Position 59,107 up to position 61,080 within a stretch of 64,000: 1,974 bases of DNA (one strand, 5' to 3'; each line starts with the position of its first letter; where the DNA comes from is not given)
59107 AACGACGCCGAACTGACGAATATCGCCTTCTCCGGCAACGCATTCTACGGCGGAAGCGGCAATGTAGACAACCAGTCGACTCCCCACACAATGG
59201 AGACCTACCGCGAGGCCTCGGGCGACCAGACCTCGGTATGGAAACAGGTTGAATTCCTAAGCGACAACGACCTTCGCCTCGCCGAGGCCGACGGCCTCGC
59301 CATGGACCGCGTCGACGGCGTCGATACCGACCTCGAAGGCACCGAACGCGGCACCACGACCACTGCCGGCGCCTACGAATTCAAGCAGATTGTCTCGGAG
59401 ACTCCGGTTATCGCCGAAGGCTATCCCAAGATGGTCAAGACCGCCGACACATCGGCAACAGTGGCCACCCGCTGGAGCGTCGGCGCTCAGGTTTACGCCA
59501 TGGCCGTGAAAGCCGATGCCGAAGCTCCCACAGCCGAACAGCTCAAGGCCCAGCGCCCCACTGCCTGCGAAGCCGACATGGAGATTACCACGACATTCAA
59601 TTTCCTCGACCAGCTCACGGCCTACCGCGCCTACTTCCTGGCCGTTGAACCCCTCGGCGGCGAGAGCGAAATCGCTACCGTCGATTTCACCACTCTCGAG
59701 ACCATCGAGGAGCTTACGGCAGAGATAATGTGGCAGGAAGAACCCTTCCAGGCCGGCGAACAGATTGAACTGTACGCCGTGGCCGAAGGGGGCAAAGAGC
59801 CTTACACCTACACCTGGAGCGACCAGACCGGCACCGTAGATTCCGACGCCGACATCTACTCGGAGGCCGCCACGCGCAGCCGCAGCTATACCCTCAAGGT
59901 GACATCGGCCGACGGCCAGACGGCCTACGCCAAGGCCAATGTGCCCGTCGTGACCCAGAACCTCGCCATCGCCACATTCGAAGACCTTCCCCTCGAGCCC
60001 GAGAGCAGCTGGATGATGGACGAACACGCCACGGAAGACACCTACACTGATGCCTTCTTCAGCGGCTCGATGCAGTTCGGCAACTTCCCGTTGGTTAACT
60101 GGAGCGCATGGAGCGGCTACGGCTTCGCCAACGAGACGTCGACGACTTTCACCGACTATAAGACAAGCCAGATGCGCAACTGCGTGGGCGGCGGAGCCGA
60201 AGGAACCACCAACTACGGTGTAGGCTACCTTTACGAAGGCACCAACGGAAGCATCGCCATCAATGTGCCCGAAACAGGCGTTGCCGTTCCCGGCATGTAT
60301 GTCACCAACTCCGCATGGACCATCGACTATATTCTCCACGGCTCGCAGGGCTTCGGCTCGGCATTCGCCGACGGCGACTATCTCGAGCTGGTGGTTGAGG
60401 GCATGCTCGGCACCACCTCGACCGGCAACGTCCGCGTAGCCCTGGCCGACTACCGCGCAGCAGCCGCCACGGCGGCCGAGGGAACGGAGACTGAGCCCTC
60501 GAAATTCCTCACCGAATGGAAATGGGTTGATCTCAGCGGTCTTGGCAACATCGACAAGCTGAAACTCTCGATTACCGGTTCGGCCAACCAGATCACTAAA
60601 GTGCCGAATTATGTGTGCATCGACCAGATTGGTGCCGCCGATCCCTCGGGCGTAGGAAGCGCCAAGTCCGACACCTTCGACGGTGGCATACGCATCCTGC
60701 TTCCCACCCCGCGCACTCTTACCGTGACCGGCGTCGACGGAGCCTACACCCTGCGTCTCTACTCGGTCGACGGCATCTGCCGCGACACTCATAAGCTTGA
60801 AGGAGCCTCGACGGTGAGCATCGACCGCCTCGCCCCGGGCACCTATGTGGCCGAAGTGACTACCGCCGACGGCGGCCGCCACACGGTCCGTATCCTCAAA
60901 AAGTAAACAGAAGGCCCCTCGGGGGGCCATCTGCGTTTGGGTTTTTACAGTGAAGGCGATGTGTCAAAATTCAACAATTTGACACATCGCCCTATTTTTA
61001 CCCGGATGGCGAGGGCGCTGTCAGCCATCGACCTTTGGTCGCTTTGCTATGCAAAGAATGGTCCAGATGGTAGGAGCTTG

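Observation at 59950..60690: C-terminal beta-rich domain of the giant protein as candidate corrinoid-binding module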

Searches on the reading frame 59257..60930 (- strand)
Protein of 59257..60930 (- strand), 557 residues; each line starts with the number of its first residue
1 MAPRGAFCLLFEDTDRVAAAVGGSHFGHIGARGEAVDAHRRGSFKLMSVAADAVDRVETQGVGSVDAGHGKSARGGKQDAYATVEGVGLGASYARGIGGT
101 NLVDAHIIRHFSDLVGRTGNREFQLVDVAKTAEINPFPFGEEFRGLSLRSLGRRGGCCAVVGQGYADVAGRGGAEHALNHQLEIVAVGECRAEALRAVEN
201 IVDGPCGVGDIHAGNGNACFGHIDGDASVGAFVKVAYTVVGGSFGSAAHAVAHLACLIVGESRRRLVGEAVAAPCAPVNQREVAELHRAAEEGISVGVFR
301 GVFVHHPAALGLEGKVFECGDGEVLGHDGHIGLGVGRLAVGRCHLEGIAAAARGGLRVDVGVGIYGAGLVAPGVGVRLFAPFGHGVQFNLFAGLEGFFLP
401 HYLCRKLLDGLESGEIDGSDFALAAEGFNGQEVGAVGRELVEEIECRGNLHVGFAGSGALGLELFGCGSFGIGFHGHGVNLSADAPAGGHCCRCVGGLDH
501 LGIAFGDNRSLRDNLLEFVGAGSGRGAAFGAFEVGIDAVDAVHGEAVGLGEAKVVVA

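Call 78: search_protein_families(library=ncbifam, proteins=[window:59257-60930:-], max_evalue=0.01)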
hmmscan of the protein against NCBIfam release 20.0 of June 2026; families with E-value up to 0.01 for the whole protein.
window:59257-60930:- (557 aa): 0 families

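Call 79: search_protein_families(library=pfam, proteins=[window:59257-60930:-], max_evalue=0.01)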
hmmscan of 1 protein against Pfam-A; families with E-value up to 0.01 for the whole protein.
window:59257-60930:- (557 aa): 0 families
